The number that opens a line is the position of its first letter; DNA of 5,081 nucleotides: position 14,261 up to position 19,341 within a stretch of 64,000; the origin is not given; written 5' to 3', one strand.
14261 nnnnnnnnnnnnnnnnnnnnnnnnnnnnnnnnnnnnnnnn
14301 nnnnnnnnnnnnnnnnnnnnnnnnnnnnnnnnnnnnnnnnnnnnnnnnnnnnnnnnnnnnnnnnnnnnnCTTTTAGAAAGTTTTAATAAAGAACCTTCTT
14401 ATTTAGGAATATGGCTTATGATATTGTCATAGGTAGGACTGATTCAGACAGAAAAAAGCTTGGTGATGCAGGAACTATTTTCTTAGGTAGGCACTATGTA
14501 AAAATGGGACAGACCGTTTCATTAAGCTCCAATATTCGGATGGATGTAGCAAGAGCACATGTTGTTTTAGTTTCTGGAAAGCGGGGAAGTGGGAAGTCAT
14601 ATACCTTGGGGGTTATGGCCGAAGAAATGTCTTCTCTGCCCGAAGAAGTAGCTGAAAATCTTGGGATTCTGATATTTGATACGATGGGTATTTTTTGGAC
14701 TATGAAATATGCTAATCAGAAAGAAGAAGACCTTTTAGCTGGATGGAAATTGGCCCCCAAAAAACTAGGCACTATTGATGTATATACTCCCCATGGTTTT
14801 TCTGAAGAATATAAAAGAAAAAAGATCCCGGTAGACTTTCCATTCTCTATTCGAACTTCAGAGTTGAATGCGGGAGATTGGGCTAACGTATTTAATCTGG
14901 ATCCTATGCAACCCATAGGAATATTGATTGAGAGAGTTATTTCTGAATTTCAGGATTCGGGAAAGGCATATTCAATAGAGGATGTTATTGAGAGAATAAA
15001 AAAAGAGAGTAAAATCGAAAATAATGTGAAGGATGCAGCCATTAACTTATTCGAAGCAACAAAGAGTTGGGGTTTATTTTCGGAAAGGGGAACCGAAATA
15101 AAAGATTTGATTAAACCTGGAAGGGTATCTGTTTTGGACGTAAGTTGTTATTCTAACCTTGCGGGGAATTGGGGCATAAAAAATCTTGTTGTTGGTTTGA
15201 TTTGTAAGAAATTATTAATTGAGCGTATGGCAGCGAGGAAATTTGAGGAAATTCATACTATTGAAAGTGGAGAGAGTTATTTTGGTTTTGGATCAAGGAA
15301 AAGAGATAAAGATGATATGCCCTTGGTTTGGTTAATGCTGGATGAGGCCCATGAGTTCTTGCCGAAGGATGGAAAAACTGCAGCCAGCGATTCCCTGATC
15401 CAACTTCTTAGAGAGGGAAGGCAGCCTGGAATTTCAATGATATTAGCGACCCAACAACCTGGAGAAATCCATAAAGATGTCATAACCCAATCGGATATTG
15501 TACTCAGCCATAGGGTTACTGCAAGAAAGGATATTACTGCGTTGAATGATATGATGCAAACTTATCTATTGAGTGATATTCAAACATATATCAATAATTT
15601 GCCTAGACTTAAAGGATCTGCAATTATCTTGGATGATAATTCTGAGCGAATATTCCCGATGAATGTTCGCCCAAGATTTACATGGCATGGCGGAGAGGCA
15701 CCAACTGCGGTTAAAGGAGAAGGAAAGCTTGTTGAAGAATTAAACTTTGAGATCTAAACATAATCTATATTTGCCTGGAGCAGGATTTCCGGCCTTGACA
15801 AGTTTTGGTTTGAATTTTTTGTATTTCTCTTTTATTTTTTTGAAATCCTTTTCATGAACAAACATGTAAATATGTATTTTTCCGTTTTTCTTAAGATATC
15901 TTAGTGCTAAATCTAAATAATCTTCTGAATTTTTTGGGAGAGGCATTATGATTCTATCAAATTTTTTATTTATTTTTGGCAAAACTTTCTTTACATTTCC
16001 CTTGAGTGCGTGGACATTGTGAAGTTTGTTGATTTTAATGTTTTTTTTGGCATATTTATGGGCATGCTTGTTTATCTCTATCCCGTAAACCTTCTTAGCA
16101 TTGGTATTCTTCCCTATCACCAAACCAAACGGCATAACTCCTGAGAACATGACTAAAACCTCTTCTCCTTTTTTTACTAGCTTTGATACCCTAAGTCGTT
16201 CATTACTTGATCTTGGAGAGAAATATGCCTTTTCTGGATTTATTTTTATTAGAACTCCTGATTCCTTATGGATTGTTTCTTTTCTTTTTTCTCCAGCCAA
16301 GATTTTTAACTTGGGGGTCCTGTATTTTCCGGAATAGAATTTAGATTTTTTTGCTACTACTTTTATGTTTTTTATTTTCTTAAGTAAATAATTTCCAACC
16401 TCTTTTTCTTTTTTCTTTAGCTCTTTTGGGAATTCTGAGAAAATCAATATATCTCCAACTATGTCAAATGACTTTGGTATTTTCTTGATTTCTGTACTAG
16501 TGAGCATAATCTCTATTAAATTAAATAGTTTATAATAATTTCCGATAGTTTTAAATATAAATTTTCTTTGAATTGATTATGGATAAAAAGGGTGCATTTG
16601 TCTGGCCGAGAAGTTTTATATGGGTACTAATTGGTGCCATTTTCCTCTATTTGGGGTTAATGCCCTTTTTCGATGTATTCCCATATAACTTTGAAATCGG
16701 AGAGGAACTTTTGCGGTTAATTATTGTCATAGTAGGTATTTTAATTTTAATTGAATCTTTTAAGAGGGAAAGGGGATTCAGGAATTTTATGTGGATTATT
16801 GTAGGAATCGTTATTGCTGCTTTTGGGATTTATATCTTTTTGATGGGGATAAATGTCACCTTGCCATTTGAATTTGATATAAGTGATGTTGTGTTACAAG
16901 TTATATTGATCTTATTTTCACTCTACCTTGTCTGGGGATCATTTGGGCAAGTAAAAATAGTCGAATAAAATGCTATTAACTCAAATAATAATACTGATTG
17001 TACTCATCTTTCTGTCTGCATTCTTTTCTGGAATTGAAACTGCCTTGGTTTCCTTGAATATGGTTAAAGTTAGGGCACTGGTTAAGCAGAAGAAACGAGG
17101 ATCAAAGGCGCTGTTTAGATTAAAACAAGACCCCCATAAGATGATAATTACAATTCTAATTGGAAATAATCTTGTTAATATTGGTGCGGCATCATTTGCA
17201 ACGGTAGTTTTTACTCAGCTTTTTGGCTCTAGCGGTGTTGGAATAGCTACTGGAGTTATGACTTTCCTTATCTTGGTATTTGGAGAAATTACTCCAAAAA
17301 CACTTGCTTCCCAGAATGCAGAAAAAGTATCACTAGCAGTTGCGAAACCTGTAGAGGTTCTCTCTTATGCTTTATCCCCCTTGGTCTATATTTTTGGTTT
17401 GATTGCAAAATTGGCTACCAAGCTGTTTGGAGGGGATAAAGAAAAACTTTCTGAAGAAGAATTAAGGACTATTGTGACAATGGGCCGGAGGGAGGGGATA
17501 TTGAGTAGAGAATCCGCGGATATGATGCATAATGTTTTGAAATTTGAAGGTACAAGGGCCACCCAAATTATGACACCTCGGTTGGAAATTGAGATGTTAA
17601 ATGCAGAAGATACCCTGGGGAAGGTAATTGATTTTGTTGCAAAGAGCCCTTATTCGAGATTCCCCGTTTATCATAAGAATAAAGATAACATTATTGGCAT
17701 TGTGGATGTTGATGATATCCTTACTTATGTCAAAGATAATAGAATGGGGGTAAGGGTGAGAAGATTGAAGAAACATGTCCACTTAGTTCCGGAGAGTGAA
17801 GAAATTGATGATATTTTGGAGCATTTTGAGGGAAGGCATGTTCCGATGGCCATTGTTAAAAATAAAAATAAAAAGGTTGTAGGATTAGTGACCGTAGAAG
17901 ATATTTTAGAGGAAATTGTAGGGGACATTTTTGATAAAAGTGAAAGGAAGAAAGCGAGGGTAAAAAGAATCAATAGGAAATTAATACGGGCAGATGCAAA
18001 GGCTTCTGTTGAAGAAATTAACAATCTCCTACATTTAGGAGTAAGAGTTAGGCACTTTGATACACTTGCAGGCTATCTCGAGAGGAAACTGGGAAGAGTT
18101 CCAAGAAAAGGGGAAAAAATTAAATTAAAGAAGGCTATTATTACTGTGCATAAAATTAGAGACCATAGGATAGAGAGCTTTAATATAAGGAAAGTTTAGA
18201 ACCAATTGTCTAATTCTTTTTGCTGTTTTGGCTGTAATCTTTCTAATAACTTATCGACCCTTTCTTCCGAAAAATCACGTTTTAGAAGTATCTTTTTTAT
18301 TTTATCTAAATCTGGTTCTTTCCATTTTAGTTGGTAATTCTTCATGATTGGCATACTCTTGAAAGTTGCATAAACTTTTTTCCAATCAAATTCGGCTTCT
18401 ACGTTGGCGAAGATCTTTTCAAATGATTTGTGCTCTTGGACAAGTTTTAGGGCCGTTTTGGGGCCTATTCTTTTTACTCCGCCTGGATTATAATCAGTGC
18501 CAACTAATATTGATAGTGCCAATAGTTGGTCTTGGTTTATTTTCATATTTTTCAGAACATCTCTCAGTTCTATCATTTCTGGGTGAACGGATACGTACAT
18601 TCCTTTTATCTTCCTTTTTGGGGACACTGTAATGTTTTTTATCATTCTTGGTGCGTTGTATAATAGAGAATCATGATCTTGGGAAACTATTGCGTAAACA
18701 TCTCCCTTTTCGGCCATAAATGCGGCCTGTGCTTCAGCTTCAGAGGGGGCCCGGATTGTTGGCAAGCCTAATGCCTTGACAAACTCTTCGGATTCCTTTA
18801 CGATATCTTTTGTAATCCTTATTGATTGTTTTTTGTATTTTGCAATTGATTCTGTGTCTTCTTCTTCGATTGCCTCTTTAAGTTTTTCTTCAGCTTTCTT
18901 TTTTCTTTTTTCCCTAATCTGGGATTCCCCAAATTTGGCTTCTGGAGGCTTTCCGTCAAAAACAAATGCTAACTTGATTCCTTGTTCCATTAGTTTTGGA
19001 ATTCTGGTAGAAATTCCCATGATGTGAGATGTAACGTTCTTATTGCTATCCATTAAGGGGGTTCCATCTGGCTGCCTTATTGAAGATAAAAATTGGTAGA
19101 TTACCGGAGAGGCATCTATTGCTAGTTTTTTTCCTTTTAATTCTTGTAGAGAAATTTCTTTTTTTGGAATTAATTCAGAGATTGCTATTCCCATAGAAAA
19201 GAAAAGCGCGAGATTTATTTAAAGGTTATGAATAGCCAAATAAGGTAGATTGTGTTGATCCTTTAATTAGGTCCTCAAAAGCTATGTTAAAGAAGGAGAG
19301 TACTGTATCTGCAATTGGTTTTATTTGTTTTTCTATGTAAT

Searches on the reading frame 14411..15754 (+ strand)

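Call 41: search_protein_families(library=pfam, proteins=[window:14411-15754:+], max_evalue=0.00001)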
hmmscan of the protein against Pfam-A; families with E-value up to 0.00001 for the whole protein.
window:14411-15754:+ (448 aa): 2 families
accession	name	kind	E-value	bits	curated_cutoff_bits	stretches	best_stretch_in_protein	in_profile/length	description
PF01935.23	DUF87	-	6.1e-13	49.8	23.2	1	50-253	24-210/220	Helicase HerA, central domain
PF05872.18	HerA_C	-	3.2e-06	26.5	22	0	302-388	255-342/502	Helicase HerA-like C-terminal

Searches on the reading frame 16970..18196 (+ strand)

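Call 41: search_protein_families(library=pfam, proteins=[window:16970-18196:+], max_evalue=0.00001)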
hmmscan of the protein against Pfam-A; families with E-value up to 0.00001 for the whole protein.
window:16970-18196:+ (409 aa): 3 families
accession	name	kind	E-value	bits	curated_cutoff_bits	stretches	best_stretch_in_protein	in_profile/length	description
PF01595.25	CNNM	-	1.1e-58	198.3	28.4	1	7-181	1-180/181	Cyclin M transmembrane N-terminal domain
PF00571.33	CBS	-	3.8e-15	56.4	24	2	199-255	3-56/57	CBS domain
PF03471.22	CorC_HlyC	-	1.5e-12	47.8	27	1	339-408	8-79/81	Transporter associated domain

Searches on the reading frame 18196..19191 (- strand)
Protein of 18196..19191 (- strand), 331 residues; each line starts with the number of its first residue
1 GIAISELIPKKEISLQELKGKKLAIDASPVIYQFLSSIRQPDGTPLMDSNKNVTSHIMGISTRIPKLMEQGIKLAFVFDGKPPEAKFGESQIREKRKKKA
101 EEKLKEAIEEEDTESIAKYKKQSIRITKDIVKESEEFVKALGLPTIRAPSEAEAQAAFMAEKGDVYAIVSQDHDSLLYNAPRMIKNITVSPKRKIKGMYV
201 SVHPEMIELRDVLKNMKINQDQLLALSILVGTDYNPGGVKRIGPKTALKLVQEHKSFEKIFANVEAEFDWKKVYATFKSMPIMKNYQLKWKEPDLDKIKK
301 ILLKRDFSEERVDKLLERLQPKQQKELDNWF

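Call 41: search_protein_families(library=pfam, proteins=[window:18196-19191:-], max_evalue=0.00001)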
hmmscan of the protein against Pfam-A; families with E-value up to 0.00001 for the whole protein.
window:18196-19191:- (331 aa): 3 families
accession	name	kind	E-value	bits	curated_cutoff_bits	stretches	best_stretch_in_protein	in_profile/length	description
PF00867.23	XPG_I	-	2.6e-25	89.1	24.9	1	142-233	1-89/89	XPG I-region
PF00752.23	XPG_N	-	5.4e-18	65.8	22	1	11-99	17-100/101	XPG N-terminal domain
PF01367.25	5_3_exonuc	-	3.8e-07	31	40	1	222-275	5-58/97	5'-3' exonuclease, C-terminal SAM fold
